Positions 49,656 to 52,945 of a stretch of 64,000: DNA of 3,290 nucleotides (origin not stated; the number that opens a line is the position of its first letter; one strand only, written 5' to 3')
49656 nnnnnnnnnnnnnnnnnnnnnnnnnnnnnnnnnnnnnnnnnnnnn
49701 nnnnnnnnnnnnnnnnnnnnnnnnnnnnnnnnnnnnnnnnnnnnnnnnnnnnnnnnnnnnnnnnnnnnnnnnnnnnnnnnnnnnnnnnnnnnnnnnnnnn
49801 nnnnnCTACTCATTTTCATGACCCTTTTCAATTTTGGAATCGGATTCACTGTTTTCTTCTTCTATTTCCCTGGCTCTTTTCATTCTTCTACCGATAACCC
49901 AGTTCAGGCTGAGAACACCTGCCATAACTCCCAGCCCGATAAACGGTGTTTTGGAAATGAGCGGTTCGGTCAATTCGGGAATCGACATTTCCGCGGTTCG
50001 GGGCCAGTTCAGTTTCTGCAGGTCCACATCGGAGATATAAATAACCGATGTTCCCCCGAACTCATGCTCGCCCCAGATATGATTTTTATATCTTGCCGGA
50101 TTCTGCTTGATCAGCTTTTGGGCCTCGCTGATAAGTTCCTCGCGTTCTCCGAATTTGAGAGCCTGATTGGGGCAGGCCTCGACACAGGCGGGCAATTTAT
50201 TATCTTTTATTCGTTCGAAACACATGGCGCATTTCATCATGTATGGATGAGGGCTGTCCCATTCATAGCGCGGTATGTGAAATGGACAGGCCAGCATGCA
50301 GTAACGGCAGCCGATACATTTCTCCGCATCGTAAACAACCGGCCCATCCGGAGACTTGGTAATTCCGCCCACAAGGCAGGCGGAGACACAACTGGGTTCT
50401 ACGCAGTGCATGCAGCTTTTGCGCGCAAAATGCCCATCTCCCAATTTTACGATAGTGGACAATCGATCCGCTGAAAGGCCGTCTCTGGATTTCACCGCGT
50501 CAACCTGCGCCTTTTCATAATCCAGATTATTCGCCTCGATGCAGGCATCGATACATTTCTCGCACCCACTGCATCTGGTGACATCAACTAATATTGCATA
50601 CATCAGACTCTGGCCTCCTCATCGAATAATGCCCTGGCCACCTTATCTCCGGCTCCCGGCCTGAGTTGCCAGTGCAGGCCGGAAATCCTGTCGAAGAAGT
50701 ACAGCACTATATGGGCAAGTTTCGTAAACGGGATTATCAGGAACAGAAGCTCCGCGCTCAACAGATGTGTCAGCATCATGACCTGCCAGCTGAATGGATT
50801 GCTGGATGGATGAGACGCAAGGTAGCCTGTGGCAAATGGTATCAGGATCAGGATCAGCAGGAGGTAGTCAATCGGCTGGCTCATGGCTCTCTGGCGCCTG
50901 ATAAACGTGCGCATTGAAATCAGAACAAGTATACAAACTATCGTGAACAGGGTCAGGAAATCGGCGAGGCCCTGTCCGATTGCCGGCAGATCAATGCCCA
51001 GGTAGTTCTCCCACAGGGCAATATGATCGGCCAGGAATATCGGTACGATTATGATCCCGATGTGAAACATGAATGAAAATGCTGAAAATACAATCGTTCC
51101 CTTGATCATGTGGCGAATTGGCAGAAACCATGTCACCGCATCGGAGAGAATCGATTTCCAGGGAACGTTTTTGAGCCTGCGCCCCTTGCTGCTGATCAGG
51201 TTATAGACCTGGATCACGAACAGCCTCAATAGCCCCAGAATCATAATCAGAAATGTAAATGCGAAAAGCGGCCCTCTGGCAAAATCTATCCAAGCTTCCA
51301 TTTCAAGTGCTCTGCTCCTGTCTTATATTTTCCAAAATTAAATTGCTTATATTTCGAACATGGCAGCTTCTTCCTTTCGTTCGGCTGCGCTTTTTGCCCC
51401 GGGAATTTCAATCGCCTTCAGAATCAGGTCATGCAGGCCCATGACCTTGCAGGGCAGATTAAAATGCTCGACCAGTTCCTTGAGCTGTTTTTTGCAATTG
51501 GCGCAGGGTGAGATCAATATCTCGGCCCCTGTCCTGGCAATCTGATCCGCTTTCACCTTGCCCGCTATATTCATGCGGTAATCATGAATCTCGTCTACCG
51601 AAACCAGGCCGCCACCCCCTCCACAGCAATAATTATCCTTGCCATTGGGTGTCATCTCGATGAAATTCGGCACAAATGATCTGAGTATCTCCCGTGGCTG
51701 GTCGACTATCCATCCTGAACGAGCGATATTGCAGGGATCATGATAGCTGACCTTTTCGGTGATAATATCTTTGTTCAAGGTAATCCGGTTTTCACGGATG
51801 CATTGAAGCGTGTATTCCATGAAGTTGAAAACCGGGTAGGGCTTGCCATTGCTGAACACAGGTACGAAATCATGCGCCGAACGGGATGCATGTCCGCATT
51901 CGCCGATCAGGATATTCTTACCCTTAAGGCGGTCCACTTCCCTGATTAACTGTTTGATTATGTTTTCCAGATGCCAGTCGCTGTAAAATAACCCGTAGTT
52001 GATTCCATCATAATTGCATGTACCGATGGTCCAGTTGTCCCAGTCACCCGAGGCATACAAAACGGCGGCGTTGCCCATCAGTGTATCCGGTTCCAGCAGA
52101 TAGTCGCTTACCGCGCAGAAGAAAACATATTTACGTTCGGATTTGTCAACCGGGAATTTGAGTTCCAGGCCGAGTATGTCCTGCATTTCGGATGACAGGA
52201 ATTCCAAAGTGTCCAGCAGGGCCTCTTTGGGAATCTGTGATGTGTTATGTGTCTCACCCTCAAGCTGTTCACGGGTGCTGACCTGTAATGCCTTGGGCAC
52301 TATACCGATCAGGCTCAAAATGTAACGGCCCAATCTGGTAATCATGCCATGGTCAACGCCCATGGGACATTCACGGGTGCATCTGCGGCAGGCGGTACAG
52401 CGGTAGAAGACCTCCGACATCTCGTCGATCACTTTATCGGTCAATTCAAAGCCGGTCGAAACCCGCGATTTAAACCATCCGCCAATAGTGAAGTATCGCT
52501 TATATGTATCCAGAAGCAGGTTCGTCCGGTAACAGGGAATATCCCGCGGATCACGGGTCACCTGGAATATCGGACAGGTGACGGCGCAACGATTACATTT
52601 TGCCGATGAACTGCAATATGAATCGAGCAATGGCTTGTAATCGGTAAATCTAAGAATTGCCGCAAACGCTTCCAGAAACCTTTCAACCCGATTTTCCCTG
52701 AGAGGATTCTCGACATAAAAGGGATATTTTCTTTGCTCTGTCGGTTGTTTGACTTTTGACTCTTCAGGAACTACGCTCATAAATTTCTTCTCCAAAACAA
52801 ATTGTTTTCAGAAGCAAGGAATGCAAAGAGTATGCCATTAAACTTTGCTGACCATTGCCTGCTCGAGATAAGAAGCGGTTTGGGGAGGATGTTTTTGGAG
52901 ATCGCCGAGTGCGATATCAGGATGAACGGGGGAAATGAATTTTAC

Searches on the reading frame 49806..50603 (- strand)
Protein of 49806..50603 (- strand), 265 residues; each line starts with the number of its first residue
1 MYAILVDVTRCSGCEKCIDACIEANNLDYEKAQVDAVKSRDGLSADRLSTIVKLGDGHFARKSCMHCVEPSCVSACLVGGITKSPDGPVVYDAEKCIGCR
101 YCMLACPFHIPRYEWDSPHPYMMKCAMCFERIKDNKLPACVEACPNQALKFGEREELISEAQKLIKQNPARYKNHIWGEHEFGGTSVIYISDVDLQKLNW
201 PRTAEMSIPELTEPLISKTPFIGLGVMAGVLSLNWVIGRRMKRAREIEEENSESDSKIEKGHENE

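Call 73: search_protein_families(library=pfam, proteins=[window:49806-50603:-], max_evalue=0.001)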
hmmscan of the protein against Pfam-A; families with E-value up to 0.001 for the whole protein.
window:49806-50603:- (265 aa): 8 families
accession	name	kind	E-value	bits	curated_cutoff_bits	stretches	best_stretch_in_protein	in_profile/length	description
PF13247.11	Fer4_11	-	6.1e-23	81.4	26.2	1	59-154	5-100/100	4Fe-4S dicluster domain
PF12838.12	Fer4_7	-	2.5e-10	41.1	27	1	64-109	2-51/52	4Fe-4S dicluster domain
PF13187.11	Fer4_9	-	5.8e-10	39.5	27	2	95-148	1-51/52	4Fe-4S dicluster domain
PF13237.11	Fer4_10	-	9.9e-10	38.6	25.5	1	89-145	2-53/53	4Fe-4S dicluster domain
PF12797.12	Fer4_2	-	1.5e-07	31.3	24.5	1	88-108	2-22/22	4Fe-4S binding domain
PF00037.32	Fer4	-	2.7e-07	30.6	21.1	1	89-110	1-22/24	4Fe-4S binding domain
PF12837.12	Fer4_6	-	9.2e-07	29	25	1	89-110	2-23/24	4Fe-4S binding domain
PF14697.11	Fer4_21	-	8.7e-05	23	35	1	61-108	5-53/59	4Fe-4S dicluster domain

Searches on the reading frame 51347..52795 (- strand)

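Call 73: search_protein_families(library=pfam, proteins=[window:51347-52795:-], max_evalue=0.001)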
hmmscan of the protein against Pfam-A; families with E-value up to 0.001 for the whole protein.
window:51347-52795:- (482 aa): 4 families
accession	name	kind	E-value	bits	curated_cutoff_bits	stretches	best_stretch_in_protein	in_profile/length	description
PF02754.22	CCG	-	2.2e-12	47.3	20.6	1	349-439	1-85/85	Cysteine-rich domain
PF13183.11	Fer4_8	-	4.4e-08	34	27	1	66-147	7-68/68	4Fe-4S dicluster domain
PF13534.11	Fer4_17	-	6.8e-07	30.2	22.2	1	66-148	4-61/61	4Fe-4S dicluster domain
PF13237.11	Fer4_10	-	0.00022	21.5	25.5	0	132-150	8-22/53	4Fe-4S dicluster domain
